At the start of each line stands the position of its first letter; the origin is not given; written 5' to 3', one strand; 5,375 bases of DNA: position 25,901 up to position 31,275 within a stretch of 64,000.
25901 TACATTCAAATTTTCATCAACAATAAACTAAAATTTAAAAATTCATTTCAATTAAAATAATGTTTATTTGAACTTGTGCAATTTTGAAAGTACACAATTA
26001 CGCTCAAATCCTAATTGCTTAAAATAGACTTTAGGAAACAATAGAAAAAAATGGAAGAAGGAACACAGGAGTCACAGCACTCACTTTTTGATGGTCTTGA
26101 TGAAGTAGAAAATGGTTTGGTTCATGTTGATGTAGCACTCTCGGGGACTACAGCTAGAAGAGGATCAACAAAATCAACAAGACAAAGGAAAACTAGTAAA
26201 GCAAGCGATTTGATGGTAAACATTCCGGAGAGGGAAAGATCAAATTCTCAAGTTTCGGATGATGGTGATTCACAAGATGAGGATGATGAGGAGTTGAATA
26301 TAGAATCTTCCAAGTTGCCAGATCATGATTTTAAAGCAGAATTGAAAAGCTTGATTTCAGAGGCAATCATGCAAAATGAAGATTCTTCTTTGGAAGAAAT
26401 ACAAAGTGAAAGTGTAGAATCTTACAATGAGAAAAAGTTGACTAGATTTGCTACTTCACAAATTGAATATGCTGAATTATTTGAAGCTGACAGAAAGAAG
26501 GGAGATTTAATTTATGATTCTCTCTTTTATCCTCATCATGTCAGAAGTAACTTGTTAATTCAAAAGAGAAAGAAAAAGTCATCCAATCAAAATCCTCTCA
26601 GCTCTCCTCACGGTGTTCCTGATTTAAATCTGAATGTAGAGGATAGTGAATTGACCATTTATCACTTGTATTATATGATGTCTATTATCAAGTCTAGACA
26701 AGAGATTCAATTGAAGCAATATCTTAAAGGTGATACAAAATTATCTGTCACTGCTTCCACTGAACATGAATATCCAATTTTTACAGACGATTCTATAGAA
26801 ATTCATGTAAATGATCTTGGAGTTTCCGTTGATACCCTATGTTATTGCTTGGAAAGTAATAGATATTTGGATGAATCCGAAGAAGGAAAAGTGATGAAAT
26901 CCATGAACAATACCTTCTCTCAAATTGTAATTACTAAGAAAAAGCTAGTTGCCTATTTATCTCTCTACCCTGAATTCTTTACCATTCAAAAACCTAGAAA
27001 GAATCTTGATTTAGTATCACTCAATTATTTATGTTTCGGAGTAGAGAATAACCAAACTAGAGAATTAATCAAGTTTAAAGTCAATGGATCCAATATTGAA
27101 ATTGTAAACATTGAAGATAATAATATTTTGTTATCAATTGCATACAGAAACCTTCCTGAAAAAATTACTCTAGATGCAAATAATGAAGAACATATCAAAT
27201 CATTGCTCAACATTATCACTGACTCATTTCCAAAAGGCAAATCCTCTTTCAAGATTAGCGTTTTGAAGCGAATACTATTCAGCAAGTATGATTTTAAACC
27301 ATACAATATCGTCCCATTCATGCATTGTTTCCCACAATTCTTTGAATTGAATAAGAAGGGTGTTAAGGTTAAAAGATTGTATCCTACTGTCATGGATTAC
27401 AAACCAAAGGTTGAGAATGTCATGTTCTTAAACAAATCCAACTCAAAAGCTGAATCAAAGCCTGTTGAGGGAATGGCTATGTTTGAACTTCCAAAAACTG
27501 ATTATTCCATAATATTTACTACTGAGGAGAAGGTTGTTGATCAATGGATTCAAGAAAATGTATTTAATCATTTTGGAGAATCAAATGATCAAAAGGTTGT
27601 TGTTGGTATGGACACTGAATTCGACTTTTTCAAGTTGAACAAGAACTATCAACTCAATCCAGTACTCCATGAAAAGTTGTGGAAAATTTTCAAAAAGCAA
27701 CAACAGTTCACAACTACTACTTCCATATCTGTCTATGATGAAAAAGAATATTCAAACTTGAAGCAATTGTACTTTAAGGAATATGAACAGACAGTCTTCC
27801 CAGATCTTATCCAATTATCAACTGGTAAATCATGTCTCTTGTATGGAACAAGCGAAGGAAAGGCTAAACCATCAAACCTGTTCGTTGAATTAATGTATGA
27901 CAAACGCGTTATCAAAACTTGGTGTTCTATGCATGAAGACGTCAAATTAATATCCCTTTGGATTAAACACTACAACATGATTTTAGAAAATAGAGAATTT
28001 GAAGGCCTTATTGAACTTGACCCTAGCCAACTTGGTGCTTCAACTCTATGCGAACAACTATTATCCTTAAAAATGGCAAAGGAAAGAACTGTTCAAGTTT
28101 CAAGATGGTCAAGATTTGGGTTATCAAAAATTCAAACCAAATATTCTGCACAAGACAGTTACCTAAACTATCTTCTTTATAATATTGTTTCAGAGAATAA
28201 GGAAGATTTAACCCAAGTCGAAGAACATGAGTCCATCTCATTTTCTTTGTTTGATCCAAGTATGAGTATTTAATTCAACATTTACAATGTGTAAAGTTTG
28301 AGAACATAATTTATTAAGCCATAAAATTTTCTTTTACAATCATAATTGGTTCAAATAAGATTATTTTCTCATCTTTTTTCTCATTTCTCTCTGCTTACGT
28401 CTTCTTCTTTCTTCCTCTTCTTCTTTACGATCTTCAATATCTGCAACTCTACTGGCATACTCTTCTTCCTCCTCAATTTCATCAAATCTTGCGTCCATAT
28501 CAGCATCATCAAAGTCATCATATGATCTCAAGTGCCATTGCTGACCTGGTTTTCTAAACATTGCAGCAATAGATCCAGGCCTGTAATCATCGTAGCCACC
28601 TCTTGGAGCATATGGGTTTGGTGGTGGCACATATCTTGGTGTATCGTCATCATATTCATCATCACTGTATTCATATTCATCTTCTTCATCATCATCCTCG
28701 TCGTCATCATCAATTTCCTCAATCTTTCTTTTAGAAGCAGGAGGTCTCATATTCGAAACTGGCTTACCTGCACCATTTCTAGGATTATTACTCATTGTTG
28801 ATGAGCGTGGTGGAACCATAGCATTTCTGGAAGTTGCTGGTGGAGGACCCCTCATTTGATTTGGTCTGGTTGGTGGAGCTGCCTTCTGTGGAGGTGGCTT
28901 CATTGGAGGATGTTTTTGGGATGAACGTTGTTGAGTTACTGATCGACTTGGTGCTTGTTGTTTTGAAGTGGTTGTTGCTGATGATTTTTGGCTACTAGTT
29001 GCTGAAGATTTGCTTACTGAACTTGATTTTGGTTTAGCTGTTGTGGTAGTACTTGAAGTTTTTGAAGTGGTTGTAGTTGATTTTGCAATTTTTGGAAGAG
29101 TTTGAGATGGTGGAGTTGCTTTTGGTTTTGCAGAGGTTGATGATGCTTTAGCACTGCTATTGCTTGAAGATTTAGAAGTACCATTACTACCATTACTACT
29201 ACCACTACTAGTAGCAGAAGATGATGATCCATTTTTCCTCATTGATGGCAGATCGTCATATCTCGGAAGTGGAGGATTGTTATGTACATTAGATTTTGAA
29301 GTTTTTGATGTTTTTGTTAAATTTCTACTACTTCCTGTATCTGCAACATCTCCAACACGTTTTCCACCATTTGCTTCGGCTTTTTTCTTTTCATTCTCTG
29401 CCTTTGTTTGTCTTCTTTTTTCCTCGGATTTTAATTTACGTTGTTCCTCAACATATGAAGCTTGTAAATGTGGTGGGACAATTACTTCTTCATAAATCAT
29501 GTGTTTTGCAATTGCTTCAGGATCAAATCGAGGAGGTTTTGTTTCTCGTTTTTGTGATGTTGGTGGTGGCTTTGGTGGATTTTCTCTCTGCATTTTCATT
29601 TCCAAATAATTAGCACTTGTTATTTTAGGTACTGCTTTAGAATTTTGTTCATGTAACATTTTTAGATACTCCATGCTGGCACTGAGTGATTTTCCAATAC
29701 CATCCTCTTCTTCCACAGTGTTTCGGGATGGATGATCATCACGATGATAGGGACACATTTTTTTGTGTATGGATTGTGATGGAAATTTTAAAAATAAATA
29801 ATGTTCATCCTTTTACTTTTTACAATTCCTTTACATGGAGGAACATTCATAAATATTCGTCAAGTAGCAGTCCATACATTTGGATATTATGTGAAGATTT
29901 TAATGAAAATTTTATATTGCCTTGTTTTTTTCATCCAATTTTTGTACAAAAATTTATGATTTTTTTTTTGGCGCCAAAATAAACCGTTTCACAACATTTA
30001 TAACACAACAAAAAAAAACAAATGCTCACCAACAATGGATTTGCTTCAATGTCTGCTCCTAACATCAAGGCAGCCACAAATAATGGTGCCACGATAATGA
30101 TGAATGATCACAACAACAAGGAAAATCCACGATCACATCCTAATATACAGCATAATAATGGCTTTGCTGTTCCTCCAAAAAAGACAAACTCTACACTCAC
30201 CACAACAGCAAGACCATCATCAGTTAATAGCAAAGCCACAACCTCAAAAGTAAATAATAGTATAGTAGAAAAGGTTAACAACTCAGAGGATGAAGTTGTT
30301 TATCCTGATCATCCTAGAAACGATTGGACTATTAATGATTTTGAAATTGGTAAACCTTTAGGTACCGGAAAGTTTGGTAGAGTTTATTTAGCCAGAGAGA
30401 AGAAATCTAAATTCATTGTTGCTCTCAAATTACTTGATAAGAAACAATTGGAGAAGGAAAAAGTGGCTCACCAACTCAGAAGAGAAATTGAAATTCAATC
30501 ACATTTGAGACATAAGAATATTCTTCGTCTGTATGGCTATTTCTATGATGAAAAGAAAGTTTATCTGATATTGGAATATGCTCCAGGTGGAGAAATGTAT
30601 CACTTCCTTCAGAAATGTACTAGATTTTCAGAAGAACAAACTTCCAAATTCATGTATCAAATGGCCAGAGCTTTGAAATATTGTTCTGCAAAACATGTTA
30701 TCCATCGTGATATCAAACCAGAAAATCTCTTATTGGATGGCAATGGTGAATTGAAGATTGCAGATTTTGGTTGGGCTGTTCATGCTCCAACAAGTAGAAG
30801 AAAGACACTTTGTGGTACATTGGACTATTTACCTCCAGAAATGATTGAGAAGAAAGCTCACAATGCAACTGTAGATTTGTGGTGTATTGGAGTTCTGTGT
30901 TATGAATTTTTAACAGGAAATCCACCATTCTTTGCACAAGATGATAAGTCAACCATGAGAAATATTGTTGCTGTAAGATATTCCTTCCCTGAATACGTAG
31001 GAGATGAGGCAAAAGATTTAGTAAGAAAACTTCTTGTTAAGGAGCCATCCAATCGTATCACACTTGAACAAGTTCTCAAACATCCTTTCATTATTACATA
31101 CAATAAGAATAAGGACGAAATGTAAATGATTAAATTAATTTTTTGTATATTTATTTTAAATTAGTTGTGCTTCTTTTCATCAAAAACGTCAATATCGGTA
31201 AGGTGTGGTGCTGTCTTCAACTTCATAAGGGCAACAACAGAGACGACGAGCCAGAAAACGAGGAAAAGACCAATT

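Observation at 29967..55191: Recurrent palindromic E2F-type motif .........(A) sits 25-45 nt upstream of start codons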

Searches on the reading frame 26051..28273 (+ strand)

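Call 30: search_protein_families(library=pfam, proteins=[window:26051-28273:+], max_evalue=0.01)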
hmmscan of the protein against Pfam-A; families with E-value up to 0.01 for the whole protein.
window:26051-28273:+ (740 aa): 2 families
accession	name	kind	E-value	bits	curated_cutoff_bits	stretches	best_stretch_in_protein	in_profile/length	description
PF01612.26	DNA_pol_A_exo1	-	4.6e-06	27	23.6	1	586-712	43-167/173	3'-5' exonuclease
PF00820.24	Lipoprotein_1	-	0.0091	15.6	25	0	93-148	91-145/265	Borrelia lipoprotein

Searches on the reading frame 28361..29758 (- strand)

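Call 8: search_protein_families(library=pfam, proteins=[window:28361-29758:-])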
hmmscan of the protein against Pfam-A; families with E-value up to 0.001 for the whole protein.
window:28361-29758:- (465 aa): 1 family
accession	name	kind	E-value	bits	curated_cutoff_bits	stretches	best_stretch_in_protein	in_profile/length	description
PF08243.16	SPT2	-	3.7e-13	50.4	24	1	343-462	7-109/109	SPT2 chromatin protein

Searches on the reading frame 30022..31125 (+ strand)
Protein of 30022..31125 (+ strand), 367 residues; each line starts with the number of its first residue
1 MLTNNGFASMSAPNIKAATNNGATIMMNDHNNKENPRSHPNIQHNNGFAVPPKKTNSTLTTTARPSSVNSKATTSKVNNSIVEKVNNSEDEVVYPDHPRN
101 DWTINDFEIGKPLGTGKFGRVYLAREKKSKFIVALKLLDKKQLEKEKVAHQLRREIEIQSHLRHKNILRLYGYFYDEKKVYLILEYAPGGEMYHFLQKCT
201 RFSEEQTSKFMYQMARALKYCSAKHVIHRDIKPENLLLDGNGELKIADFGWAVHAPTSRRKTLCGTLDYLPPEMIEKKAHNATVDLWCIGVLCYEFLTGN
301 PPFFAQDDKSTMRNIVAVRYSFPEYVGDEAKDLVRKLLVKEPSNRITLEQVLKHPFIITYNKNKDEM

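Call 7: find_encoding_contigs(protein=window:30022-31125:+, flank=2000, max_places=3)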
Protein window:30022-31125:+ (367 aa): no gene with exactly this product is on record in the collection.

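Call 8: search_protein_families(library=pfam, proteins=[window:30022-31125:+])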
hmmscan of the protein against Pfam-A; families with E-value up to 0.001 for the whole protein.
window:30022-31125:+ (367 aa): 5 families
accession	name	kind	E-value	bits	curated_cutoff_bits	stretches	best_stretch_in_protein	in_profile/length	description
PF00069.31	Pkinase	-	1e-75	254.9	31.7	1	107-357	1-263/263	Protein kinase domain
PF07714.23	PK_Tyr_Ser-Thr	-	3.3e-46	158.1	23.1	1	108-353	2-256/258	Protein tyrosine and serine/threonine kinase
PF01636.29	APH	-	2.7e-06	27.8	23.2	0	120-219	12-105/239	Phosphotransferase enzyme family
PF03109.22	ABC1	-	3.8e-06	26.7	22.9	1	179-267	142-229/244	ABC1 atypical kinase-like domain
PF14531.12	Kinase-like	-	1.3e-05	25.1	25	1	201-341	139-285/289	Kinase-like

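Call 9: find_homologous_proteins(query=window:30022-31125:+, max_evalue=1e-60)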
Query window:30022-31125:+ (367 aa): 7368 proteins with E <= 1e-60 among 8000 candidates; the best 120 are listed.
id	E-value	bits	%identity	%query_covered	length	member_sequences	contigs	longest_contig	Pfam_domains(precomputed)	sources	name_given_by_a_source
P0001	2.1e-232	789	100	93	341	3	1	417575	PF07714.24,PF00069.32,PF03109.23,PF14531.13,PF01636.30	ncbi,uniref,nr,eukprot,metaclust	ncbi:predicted protein [Naegleria gruberi]|uniref:Aurora kinase n=1 Tax=Naegleria gruberi TaxID=5762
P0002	8.0e-209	711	49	95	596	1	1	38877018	PF06293.21,PF07714.24,PF00069.32,PF10707.16,PF03109.23,PF14531.13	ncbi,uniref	ncbi:hypothetical protein M5K25_027880 [Dendrobium thyrsiflorum]|uniref:Aurora kinase n=1 Tax=Dendro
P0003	5.6e-191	652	61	70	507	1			PF07714.24,PF00069.32,PF03109.23,PF14531.13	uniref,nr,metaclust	uniref:Aurora kinase n=2 Tax=rosids TaxID=71275 RepID=A0A151TSY9_CAJCA|nr:Serine/threonine-protein k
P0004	9.5e-171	586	75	91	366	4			PF07714.24,PF00069.32,PF03109.23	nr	nr:unnamed protein product [Naegleria fowleri]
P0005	2.5e-169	581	76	90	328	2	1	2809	PF07714.24,PF00069.32,PF03109.23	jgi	-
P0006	4.1e-168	577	75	90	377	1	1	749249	PF07714.24,PF00069.32,PF03109.23,PF14531.13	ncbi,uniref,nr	ncbi:hypothetical protein C9374_000214 [Naegleria lovaniensis]|uniref:Aurora kinase n=1 Tax=Naegleri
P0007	6.5e-168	576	-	-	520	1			PF07714.24,PF00069.32,PF03109.23,PF14531.13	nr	nr:serine/threonine-protein kinase Aurora-1 [Tanacetum cinerariifolium]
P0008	3.3e-163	561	72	90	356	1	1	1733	PF07714.24,PF00069.32,PF03109.23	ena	-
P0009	1.5e-159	549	66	97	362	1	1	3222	PF07714.24,PF00069.32,PF03109.23,PF14531.13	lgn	-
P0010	6.8e-154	530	78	75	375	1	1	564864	PF07714.24,PF00069.32,PF03109.23,PF14531.13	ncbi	ncbi:hypothetical protein ABK040_003418 [Willaertia magna]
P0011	3.9e-136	472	64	67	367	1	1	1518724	PF07714.24,PF00069.32,PF14531.13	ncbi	ncbi:unnamed protein product, partial [Tetraodon nigroviridis]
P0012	4.6e-133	462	-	-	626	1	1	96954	PF07714.24,PF00069.32,PF03109.23,PF14531.13,PF17667.8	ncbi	ncbi:UNVERIFIED_CONTAM: hypothetical protein FKN15_004535 [Acipenser sinensis]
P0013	9.8e-119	415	68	72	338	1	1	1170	PF07714.24,PF00069.32,PF03109.23,PF14531.13,PF01636.30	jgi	jgi:serine/threonine protein kinase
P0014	2.7e-118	413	53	98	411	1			PF07714.24,PF00069.32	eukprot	eukprot:Colp12_sorted_trinity150504_noHs@18615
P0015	8.8e-118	412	65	71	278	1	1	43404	PF07714.24,PF00069.32,PF03109.23,PF14531.13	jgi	jgi:aurora kinase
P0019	1.0e-115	405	54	94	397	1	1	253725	PF07714.24,PF00069.32,PF03109.23,PF14531.13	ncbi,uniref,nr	ncbi:hypothetical protein C9374_011639 [Naegleria lovaniensis]|uniref:Aurora kinase n=1 Tax=Naegleri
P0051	1.6e-113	398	63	71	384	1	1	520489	PF07714.24,PF00069.32,PF03109.23,PF14531.13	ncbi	ncbi:hypothetical protein ABK040_006196 [Willaertia magna]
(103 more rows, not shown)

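Call 16: find_encoding_contigs(protein=P0001, flank=10000, max_places=2)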
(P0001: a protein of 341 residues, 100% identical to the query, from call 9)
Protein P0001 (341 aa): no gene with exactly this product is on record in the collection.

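Call 17: find_encoding_contigs(protein=P0006, flank=10000, max_places=2)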
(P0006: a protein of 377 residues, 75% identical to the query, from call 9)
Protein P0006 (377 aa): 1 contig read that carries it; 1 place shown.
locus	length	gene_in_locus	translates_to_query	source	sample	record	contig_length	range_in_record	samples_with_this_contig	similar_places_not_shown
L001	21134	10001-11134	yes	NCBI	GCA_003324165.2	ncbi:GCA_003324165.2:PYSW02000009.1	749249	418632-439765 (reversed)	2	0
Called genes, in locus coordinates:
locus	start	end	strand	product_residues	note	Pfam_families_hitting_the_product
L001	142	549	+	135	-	-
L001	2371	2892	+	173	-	PF02225:PA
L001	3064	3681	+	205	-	-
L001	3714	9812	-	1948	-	-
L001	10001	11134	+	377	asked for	PF00069:Pkinase, PF07714:PK_Tyr_Ser-Thr, PF03109:ABC1 (weak), PF14531:Kinase-like (faint)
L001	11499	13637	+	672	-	PF00069:Pkinase, PF07714:PK_Tyr_Ser-Thr, PF03109:ABC1 (weak), PF17667:Pkinase_fungal (faint)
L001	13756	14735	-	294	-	-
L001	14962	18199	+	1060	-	PF02854:MIF4G, PF09088:MIF4G_like, PF09090:MIF4G_like_2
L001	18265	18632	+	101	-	PF14817:HAUS5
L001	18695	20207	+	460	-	PF14817:HAUS5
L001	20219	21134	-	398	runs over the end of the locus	PF00307:CH (weak), PF11971:CAMSAP_CH (faint)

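Call 18: find_encoding_contigs(protein=P0010, flank=10000, max_places=2)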
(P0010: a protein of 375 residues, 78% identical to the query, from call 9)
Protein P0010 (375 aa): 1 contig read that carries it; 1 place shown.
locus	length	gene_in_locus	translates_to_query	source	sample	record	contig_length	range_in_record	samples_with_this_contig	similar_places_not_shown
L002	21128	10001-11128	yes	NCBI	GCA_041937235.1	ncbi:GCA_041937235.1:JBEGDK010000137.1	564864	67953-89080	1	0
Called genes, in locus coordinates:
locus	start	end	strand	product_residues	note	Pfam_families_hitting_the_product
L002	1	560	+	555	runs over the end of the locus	-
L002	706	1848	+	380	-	PF00503:G-alpha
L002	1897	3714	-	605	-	PF00646:F-box (faint), PF00505:HMG_box, PF09011:HMG_box_2, PF24815:HMG_WDHD1 (weak)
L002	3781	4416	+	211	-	PF02225:PA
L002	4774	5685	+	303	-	PF05071:NDUFA12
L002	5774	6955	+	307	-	-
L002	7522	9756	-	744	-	-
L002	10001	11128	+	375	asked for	PF00069:Pkinase, PF07714:PK_Tyr_Ser-Thr, PF03109:ABC1 (weak), PF14531:Kinase-like (weak)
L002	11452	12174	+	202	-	PF00025:Arf, PF00071:Ras, PF01926:MMR_HSR1 (weak), PF08477:Roc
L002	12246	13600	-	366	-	-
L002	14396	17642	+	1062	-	-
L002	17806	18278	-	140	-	-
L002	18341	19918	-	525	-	PF11722:zf-TRM13_CCCH (weak), PF05253:zf-U11-48K, PF05206:TRM13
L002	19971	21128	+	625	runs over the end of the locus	PF17900:Peptidase_M1_N, PF01433:Peptidase_M1, PF09127:Leuk-A4-hydro_C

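Call 35: find_encoding_contigs(protein=P0005, flank=10000, max_places=3)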
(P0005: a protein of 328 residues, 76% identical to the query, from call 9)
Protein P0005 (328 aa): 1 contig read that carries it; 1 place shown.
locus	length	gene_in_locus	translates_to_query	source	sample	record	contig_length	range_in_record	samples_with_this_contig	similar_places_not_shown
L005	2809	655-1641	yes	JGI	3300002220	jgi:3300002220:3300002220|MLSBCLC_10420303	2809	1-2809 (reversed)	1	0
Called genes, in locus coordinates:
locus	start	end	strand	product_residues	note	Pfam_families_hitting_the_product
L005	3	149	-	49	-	?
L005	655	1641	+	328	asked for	PF00069:Pkinase, PF07714:PK_Tyr_Ser-Thr, PF03109:ABC1 (weak)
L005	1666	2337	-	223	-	-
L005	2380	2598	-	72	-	-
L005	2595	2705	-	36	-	-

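Call 48: find_encoding_contigs(protein=P0019, flank=10000, max_places=2)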
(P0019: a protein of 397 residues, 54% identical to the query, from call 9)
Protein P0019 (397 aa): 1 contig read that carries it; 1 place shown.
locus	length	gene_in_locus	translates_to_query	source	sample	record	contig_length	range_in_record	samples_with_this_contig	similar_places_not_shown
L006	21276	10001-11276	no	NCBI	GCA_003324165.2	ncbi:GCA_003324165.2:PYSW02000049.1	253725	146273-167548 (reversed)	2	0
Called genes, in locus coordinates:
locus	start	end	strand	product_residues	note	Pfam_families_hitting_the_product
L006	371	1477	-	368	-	PF01436:NHL (weak)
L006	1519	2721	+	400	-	-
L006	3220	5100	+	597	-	PF04571:Lipin_N, PF08235:LNS2, PF09949:APP1_cat (weak), PF24694:LNS2_PITM1-3 (weak)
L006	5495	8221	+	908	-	PF12799:LRR_4 (faint), PF13516:LRR_6 (faint)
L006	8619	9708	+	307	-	PF09754:PAC2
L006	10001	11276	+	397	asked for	PF03109:ABC1 (faint), PF14531:Kinase-like (faint), PF00069:Pkinase, PF07714:PK_Tyr_Ser-Thr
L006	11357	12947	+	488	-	-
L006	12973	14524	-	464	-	PF01494:FAD_binding_3, PF07992:Pyr_redox_2 (faint)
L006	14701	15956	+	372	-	PF23023:Anti-Pycsar_Apyc1, PF00753:Lactamase_B, PF12706:Lactamase_B_2 (weak)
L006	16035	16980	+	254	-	PF08513:LisH, PF10607:CTLH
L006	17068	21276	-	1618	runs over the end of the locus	PF14652:DUF4457, PF00754:F5_F8_type_C (faint), PF14652:DUF4457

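Call 49: find_encoding_contigs(protein=P0004, flank=10000, max_places=2)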
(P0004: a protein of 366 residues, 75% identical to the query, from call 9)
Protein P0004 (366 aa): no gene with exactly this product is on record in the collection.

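Call 70: find_encoding_contigs(protein=P0009, flank=3000, max_places=2)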
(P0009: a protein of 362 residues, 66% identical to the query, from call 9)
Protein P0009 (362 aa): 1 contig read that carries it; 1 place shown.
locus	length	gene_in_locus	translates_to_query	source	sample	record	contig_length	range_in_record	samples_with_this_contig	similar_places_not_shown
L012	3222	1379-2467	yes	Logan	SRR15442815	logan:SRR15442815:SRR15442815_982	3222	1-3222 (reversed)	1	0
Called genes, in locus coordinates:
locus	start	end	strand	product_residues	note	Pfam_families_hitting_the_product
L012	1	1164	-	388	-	?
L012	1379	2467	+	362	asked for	PF03109:ABC1 (faint), PF00069:Pkinase, PF07714:PK_Tyr_Ser-Thr, PF14531:Kinase-like (weak)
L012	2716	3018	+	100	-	-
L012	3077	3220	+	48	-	?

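Call 71: find_encoding_contigs(protein=P0008, flank=3000, max_places=2)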
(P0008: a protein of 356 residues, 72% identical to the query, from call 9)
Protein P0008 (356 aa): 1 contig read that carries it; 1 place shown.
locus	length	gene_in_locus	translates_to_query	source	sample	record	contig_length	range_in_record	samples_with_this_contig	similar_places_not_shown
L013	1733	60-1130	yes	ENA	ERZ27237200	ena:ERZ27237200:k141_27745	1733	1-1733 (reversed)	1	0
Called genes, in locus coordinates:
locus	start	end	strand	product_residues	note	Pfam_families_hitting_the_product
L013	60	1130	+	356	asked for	PF03109:ABC1 (faint), PF00069:Pkinase, PF07714:PK_Tyr_Ser-Thr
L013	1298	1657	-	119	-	PF00069:Pkinase, PF07714:PK_Tyr_Ser-Thr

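Call 79: find_encoding_contigs(protein=P0051, flank=10000, max_places=1)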
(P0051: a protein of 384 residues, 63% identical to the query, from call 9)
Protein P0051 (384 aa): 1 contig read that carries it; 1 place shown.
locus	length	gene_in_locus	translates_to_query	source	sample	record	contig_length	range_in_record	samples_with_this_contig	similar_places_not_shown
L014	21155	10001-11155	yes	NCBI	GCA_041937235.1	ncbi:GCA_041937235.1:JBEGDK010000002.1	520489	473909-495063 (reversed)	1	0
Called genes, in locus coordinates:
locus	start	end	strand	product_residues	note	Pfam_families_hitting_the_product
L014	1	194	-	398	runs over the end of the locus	PF08240:ADH_N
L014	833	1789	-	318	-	-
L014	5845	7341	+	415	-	PF25390:WD40_RLD, PF00415:RCC1 (faint), PF13540:RCC1_2 (faint)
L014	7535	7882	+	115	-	PF04758:Ribosomal_S30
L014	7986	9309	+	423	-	PF00069:Pkinase, PF07714:PK_Tyr_Ser-Thr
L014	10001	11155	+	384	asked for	PF00069:Pkinase, PF07714:PK_Tyr_Ser-Thr, PF14531:Kinase-like (weak), PF03109:ABC1 (weak)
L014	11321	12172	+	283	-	PF04117:Mpv17_PMP22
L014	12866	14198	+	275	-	PF01652:IF4E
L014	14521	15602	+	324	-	PF08513:LisH, PF10607:CTLH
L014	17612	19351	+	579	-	-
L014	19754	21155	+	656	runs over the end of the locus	PF05804:KAP, PF24768:ARM_ARMC5 (weak), PF05804:KAP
